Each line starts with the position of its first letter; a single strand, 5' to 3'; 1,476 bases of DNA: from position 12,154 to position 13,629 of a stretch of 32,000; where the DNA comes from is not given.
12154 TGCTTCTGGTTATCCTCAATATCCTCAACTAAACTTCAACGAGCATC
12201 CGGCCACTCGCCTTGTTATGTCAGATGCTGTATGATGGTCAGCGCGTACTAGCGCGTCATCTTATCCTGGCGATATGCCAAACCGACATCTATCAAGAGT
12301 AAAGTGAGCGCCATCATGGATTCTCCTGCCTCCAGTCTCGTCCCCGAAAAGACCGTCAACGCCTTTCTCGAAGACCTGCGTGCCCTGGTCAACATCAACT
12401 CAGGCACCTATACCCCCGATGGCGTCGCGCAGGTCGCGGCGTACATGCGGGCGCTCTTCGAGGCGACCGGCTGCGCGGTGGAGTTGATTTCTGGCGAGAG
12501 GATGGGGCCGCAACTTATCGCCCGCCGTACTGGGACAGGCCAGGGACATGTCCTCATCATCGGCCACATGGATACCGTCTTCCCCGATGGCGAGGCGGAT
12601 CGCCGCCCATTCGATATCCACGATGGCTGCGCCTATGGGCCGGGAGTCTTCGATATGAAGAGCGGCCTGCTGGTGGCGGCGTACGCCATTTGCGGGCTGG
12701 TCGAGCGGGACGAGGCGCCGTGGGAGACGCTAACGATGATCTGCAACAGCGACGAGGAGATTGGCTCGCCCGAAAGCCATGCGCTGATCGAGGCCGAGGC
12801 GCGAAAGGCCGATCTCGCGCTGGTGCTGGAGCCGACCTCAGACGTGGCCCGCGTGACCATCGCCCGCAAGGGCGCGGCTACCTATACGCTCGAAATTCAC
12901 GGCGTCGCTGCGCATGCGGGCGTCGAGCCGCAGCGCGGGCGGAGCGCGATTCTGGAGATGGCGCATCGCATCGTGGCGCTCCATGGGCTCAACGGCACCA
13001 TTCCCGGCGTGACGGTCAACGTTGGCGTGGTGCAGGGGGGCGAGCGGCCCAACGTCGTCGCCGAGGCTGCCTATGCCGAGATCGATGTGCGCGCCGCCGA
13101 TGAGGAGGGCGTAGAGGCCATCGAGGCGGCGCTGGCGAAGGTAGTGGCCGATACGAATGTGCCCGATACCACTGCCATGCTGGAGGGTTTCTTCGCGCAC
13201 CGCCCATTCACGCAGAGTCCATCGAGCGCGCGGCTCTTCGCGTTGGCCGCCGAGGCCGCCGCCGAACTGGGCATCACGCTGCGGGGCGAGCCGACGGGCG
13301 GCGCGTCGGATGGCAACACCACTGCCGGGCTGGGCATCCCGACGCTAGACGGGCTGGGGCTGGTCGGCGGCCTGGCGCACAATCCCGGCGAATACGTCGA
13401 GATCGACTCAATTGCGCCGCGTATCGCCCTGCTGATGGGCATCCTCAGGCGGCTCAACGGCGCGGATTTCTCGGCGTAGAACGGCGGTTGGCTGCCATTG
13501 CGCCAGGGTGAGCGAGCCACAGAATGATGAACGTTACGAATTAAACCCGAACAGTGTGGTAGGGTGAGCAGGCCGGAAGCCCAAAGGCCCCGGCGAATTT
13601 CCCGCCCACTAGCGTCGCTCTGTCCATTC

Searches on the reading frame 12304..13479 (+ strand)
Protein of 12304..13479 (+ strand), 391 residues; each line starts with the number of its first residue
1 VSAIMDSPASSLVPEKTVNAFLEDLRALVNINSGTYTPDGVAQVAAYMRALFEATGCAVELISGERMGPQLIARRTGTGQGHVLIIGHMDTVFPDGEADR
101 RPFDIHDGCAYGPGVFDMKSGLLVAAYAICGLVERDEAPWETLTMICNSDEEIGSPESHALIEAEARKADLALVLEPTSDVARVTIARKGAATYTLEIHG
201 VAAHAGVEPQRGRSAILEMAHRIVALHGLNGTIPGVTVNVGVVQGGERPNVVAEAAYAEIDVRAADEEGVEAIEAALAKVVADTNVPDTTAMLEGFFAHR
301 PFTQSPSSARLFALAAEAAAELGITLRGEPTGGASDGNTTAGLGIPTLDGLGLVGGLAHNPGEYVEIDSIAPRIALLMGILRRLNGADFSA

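Call 46: search_protein_families(library=pfam, proteins=[window:12304-13479:+], max_evalue=0.001)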
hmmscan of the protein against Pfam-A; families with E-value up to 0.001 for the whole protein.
window:12304-13479:+ (391 aa): 3 families
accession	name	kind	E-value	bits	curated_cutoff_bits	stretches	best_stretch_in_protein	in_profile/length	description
PF01546.33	Peptidase_M20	-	1.1e-29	104.3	24.6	1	85-382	2-205/206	Peptidase family M20/M25/M40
PF07687.19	M20_dimer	-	2.8e-23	82.3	21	1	186-288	1-106/107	Peptidase dimerisation domain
PF04389.22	Peptidase_M28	-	0.00039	20.6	21.3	1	72-175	3-90/193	Peptidase family M28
